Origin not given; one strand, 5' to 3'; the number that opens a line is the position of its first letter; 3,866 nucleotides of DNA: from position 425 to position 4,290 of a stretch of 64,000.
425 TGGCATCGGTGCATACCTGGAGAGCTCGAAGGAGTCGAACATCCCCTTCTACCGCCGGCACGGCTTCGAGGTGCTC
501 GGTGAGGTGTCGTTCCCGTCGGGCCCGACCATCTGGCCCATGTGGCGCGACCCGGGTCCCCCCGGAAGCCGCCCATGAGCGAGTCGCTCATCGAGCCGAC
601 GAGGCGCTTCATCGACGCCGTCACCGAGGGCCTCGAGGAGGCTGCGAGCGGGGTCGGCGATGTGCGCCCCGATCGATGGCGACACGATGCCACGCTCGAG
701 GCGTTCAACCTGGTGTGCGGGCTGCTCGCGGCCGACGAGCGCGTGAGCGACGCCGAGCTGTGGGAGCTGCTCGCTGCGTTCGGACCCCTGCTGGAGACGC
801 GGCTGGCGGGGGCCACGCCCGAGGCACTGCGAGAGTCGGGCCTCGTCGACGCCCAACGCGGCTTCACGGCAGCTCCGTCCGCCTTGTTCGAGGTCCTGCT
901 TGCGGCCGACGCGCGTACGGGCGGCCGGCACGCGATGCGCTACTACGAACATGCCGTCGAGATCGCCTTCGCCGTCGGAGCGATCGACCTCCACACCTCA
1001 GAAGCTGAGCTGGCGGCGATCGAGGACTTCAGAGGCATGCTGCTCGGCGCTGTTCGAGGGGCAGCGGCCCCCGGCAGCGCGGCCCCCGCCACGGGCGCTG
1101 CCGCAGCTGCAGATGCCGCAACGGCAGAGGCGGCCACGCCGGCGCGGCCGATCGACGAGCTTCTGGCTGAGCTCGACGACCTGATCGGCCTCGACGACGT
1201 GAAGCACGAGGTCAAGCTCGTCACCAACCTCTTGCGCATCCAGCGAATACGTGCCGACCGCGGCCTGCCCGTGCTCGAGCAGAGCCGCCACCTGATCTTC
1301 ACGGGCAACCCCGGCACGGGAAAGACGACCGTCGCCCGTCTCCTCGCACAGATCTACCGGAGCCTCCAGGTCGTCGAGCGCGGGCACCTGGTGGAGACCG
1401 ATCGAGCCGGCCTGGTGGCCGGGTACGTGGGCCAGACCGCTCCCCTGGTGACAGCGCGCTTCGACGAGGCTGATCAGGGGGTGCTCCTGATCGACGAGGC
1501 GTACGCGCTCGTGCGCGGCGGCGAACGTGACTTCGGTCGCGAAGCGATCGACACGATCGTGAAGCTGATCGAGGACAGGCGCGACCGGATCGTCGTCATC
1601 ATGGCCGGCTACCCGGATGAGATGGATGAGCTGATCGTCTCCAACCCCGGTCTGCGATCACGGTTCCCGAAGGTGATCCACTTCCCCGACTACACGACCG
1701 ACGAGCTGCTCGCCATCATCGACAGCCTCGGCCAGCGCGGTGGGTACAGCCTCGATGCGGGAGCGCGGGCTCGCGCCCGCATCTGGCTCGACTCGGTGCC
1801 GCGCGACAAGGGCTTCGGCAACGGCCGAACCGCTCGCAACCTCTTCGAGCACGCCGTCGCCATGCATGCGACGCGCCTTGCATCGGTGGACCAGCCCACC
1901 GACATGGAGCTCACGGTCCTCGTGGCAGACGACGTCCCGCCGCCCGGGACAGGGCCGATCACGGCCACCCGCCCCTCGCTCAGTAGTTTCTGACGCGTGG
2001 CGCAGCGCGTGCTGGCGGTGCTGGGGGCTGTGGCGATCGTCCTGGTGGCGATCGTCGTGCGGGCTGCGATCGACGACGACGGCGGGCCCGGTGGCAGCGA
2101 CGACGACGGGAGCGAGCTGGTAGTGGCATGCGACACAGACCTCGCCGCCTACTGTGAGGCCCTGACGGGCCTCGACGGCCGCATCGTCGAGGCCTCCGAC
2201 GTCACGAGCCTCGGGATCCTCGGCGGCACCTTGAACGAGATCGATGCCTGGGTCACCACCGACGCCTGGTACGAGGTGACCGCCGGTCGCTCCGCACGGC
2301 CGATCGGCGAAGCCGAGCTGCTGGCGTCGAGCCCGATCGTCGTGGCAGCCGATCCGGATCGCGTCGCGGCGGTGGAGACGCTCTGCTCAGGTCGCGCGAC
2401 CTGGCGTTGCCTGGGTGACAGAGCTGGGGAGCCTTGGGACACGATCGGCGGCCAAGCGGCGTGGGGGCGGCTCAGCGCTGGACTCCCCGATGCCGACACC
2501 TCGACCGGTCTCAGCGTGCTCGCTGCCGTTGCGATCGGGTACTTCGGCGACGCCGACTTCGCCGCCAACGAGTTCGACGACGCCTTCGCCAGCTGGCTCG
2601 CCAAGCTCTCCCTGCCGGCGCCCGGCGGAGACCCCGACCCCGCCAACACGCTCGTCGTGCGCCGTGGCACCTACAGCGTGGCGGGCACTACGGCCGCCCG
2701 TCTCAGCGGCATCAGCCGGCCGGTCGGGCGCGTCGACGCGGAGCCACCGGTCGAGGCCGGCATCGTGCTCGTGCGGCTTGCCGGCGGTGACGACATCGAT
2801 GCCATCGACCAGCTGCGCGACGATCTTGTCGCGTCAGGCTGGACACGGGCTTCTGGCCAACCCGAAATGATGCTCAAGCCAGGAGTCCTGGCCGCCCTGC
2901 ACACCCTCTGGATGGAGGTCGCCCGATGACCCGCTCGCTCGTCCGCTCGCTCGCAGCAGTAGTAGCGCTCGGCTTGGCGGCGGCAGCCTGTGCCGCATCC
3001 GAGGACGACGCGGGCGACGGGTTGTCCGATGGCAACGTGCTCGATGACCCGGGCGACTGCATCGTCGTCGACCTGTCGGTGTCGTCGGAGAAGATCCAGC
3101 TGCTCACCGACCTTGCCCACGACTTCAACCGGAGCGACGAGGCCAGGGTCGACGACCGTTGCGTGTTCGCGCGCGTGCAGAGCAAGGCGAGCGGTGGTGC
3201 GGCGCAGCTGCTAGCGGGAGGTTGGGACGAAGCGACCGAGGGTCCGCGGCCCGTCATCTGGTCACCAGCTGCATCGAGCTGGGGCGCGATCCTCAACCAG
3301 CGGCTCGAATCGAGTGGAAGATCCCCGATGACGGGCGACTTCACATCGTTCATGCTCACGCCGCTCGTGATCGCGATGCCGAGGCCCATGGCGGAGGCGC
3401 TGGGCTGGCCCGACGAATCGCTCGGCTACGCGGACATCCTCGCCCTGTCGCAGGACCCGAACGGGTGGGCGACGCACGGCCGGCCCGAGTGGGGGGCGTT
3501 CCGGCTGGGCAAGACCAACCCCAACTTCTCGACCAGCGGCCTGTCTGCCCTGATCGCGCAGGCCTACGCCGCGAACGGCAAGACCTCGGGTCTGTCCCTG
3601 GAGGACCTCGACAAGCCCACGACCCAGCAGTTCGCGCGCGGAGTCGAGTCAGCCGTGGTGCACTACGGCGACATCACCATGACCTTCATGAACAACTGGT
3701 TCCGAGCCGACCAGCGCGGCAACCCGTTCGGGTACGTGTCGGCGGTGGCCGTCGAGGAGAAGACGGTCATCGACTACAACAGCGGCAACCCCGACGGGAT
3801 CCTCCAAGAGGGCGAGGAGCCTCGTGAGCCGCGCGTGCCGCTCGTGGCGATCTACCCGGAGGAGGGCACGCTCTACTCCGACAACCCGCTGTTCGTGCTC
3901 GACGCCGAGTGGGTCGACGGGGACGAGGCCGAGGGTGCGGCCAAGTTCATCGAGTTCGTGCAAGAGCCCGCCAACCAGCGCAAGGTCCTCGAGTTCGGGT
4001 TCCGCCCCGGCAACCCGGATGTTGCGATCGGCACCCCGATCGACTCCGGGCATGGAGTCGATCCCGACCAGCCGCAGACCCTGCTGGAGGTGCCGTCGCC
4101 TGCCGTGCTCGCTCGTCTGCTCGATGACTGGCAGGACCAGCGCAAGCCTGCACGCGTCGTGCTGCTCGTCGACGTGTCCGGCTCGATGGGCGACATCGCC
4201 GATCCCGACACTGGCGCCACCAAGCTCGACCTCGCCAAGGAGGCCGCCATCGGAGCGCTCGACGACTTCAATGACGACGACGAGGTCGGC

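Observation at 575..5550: Translationally coupled TerB-like AAA+ / solute-binding-like / vWA / TM coiled-coil module running into murJ and pspA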

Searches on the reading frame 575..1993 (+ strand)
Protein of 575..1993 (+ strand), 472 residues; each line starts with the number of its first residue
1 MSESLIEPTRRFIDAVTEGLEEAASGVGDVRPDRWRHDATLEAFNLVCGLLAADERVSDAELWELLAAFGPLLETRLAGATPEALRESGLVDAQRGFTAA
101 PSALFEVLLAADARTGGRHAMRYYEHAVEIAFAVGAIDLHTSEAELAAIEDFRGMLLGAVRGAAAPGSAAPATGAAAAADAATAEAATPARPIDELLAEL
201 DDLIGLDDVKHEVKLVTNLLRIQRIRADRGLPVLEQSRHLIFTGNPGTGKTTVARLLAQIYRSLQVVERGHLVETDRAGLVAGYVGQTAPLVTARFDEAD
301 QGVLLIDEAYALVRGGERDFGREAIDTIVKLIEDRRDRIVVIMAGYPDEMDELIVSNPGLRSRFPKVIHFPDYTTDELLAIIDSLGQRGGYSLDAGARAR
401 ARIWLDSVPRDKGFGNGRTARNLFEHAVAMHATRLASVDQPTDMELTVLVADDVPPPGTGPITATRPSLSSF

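Call 3: search_protein_families(library=pfam, proteins=[window:575-1993:+], max_evalue=0.1)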
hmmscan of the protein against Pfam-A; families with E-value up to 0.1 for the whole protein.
window:575-1993:+ (472 aa): 17 families
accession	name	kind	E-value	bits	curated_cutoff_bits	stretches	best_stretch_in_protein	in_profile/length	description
PF00004.35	AAA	-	2.7e-17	63.9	21.2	1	240-371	1-130/131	ATPase family associated with various cellular activities (AAA)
PF17866.7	AAA_lid_6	-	1.5e-16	60.6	24.3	1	396-454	2-60/60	AAA lid domain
PF13401.12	AAA_22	-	3.2e-07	31.1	27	1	236-352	4-128/130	AAA domain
PF20720.3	nSTAND3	-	5.8e-06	26.5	27.2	1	231-263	11-43/155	Novel STAND NTPase 3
PF05673.19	DUF815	-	0.0003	20.4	23.8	0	360-428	181-246/249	Protein of unknown function (DUF815)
PF13521.12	AAA_28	-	0.0015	19.2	27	1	241-267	3-29/164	AAA domain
PF07728.20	AAA_5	-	0.0015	19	22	1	239-266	1-30/139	AAA domain (dynein-related subfamily)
PF01078.27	Mg_chelatase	-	0.0015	18.4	20.3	1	238-268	23-53/207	Magnesium chelatase, subunit ChlI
PF05496.18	RuvB_N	-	0.0019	18.4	27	1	200-263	6-59/159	Holliday junction DNA helicase RuvB P-loop domain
PF13238.12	AAA_18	-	0.002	19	29.4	1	241-279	2-44/128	AAA domain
PF13604.12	AAA_30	-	0.0031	17.7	27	1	238-264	19-45/191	AAA domain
PF13245.12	AAA_19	-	0.004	17.8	25.1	1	236-269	10-43/134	AAA domain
PF13191.12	AAA_16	-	0.0063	17.5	32.6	1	237-286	24-84/167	AAA ATPase domain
PF05621.17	TniB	-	0.014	15.3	22.4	0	292-367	111-182/189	Bacterial TniB protein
PF13207.12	AAA_17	-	0.038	14.7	27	1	243-273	1-30/136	AAA domain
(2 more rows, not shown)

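Call 4: search_protein_families(library=ncbifam, proteins=[window:575-1993:+], max_evalue=0.1)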
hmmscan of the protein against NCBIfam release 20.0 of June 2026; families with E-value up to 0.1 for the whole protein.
window:575-1993:+ (472 aa): 39 families (the best 25 are shown)
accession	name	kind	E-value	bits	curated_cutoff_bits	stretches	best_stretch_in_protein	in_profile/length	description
TIGR02881.1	spore_V_K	equivalog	2.5e-82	275.9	422.95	1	197-453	2-260/261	stage V sporulation protein K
TIGR03922.1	T7SS_EccA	equivalog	5.2e-66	223.4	466.65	1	178-454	252-548/557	type VII secretion AAA-ATPase EccA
TIGR02880.1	cbbX_cfxQ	equivalog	2.8e-63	213.9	459.25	1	190-442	10-265/284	CbbX protein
NF042959.1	IteA_antiphage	equivalog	1.9e-06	27.3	510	1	235-321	123-206/367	anti-phage ATPase IteA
NF000868.0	PRK00080.1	equivalog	1.4e-05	24.1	282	1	199-273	23-87/330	Holliday junction branch migration DNA helicase RuvB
TIGR00635.1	ruvB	equivalog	1.9e-05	23.8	299.05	1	200-274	3-68/305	Holliday junction branch migration DNA helicase RuvB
NF003229.0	PRK04195.1-5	equivalog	6.8e-05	21.7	280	1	236-344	43-143/413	replication factor C large subunit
TIGR01448.2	helicase_RecD2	equivalog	0.00035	18.8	500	1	236-265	330-359/713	SF1B family DNA helicase RecD2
NF009881.0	PRK13341.1-2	equivalog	0.00072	17.5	651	1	234-263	49-78/736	AAA family ATPase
TIGR01242.2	TIGR01242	subfamily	0.00083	18.4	500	1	235-376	146-288/362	proteasome-activating nucleotidase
NF003232.0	PRK04195.2-2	equivalog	0.001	18.1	701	1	235-343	34-134/480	replication factor C large subunit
NF011523.0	PRK14962.1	equivalog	0.0011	17.8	576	1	238-259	37-58/474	DNA polymerase III subunits gamma and tau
TIGR02397.1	dnaX_nterm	equivalog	0.0015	17.9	250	1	240-261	39-60/355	DNA polymerase III subunit gamma/tau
TIGR02928.1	TIGR02928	subfamily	0.0017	17.3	181.3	0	236-260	39-63/366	orc1/cdc6 family replication initiation protein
NF003069.1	PRK03992.1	subfamily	0.0018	17.5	500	1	235-371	163-300/379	proteasome-activating nucleotidase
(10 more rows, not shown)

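Call 5: search_protein_families(library=padloc, proteins=[window:575-1993:+], max_evalue=0.01)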
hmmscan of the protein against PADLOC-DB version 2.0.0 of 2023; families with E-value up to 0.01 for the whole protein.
window:575-1993:+ (472 aa): 11 families
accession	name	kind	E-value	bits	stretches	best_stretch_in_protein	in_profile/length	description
PDLC02196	IetA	-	4.5e-07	27.6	1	234-321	119-203/374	-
PDLC00915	TRIP13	-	1.7e-06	25.6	1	224-297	50-123/302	TRIP13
PDLC02195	IetA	-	2.6e-06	25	1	234-313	134-210/395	-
PDLC00914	TRIP13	-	5.5e-06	24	1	198-343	21-193/302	TRIP13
PDLC04232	IetA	-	2.2e-05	22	1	200-313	82-187/330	-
PDLC05079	PDC-S73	-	6.2e-05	20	1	229-261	183-215/752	-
PDLC04140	mad8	-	0.00048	17.7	1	235-259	25-49/314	mads_8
PDLC00141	GajB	-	0.0012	15.2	1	233-261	11-39/572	UrvD helicase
PDLC00104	GajB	-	0.0024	14.7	1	233-260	11-38/574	UrvD helicase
PDLC04606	PDC-M37B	-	0.0032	14.7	0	241-308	178-252/390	-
PDLC03838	DolB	-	0.006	13.9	0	240-262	169-191/375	-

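Call 6: search_solved_structures(query=window:575-1993:+, max_evalue=0.001)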
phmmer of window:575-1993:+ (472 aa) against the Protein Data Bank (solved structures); distinct sequences matched with E-value up to 0.001: 48.
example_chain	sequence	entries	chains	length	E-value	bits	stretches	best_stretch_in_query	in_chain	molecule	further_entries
3syk_A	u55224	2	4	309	1.3e-50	175.5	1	175-451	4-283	Protein CbbX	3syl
3zuh_A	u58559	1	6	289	3.2e-50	174.3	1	194-450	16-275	PROTEIN CBBX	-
9lur_A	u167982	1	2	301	1.3e-47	165.7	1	191-438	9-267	ESX-1 secretion system protein EccA1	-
5vc7_A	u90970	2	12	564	1.1e-06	30.8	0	199-381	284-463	VCP-like ATPase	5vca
7wub_C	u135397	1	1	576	1.5e-06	30.4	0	201-359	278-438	Transitional endoplasmic reticulum ATPase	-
7wub_D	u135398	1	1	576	1.5e-06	30.4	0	201-359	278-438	Transitional endoplasmic reticulum ATPase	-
8rs9_A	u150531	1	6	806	2e-06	30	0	200-359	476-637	Transitional endoplasmic reticulum ATPase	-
6mck_A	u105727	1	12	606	2e-06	30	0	201-359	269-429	Transitional endoplasmic reticulum ATPase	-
5g4g_A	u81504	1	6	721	2.3e-06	29.8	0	199-381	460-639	VCP-LIKE ATPASE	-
8r0e_A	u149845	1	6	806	2.3e-06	29.7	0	200-359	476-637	Transitional endoplasmic reticulum ATPase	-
5g4f_A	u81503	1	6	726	2.3e-06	29.7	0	199-381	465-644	VCP-LIKE ATPASE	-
7rlf_A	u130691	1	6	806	3e-06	29.4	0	198-359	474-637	Transitional endoplasmic reticulum ATPase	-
7rlj_A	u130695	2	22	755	3.1e-06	29.3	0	200-359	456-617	Transitional endoplasmic reticulum ATPase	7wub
7rld_A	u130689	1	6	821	3.2e-06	29.3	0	198-359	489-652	Transitional endoplasmic reticulum ATPase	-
8yka_A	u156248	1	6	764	3.3e-06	29.3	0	200-359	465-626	Transitional endoplasmic reticulum ATPase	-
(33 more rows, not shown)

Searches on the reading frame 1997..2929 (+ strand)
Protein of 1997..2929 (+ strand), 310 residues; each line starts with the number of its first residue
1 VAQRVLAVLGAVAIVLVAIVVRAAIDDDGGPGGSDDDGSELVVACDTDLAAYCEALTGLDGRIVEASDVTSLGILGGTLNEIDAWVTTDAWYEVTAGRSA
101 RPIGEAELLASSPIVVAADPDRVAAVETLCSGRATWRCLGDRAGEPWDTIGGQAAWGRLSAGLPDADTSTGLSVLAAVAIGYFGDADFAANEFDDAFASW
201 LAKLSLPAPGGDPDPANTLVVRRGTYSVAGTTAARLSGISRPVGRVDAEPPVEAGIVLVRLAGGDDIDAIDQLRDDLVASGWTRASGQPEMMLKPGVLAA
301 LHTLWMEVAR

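Call 3: search_protein_families(library=pfam, proteins=[window:1997-2929:+], max_evalue=0.1)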
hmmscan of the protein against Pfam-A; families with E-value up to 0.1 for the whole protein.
window:1997-2929:+ (310 aa): 1 family
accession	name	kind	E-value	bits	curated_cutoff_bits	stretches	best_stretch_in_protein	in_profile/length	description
PF02553.20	CbiN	-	0.052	14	25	0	12-56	5-49/67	Cobalt transport protein component CbiN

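Call 4: search_protein_families(library=ncbifam, proteins=[window:1997-2929:+], max_evalue=0.1)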
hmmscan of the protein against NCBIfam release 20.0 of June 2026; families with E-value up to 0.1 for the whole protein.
window:1997-2929:+ (310 aa): 1 family
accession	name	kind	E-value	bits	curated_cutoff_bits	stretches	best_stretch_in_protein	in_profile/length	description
TIGR01165.1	cbiN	subfamily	0.025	14.8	104.85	1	4-52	6-54/91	cobalt ECF transporter S component CbiN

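Call 5: search_protein_families(library=padloc, proteins=[window:1997-2929:+], max_evalue=0.01)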
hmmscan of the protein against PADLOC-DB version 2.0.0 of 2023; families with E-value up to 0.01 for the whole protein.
window:1997-2929:+ (310 aa): 0 families

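Call 83: search_protein_families(library=pfam, alignment_id=A5, max_evalue=1)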
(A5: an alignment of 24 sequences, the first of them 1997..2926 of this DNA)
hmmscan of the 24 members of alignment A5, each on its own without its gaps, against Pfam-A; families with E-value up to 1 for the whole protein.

A. member 1, window:1997-2926:+ (310 aa): 1 family
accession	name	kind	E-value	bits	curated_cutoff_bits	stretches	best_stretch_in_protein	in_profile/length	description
PF02553.20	CbiN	-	0.052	14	25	1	12-56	5-49/67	Cobalt transport protein component CbiN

B. families by the number of members that match (of 24 scanned): 7 families
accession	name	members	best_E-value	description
PF13531.11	SBP_bac_11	5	3.4e-05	Bacterial extracellular solute-binding protein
PF01516.21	Orbi_VP6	1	0.028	Orbivirus helicase VP6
PF12974.12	Phosphonate-bd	1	0.044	ABC transporter, phosphonate, periplasmic substrate-binding protein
PF01872.23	RibD_C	1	0.049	RibD C-terminal domain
PF02553.20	CbiN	1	0.052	Cobalt transport protein component CbiN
PF09456.16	RcsC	1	0.07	RcsC Alpha-Beta-Loop (ABL)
PF24267.1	HVO_1552_C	1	0.58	HVO_1552, C-terminal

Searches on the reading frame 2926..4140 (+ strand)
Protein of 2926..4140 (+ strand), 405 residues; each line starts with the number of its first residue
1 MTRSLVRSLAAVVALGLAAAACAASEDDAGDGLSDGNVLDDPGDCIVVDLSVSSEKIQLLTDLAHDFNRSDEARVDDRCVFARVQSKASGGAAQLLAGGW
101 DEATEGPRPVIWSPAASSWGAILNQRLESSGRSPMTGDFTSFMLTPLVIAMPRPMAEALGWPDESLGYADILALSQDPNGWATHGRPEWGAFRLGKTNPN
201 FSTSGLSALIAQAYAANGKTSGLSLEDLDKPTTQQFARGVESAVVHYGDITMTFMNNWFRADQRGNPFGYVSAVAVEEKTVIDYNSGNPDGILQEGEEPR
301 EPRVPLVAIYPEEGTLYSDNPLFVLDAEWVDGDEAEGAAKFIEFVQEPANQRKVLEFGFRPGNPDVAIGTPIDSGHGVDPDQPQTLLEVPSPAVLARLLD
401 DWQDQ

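Call 82: search_solved_structures(query=A4, max_evalue=1, show_alignments=2)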
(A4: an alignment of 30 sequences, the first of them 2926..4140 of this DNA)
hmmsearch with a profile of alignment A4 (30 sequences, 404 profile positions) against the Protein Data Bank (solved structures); distinct sequences matched with E-value up to 1: 3.
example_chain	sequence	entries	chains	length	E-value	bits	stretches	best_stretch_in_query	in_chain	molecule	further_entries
6ddn_A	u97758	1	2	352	0.19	13.9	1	314-367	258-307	Probable sulfate-binding lipoprotein SubI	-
8u46_A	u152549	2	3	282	0.26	13.4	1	219-267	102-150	Endo-beta-N-acetylglucosaminidase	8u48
8u47_A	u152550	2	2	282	0.52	12.4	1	219-267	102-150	Endo-beta-N-acetylglucosaminidase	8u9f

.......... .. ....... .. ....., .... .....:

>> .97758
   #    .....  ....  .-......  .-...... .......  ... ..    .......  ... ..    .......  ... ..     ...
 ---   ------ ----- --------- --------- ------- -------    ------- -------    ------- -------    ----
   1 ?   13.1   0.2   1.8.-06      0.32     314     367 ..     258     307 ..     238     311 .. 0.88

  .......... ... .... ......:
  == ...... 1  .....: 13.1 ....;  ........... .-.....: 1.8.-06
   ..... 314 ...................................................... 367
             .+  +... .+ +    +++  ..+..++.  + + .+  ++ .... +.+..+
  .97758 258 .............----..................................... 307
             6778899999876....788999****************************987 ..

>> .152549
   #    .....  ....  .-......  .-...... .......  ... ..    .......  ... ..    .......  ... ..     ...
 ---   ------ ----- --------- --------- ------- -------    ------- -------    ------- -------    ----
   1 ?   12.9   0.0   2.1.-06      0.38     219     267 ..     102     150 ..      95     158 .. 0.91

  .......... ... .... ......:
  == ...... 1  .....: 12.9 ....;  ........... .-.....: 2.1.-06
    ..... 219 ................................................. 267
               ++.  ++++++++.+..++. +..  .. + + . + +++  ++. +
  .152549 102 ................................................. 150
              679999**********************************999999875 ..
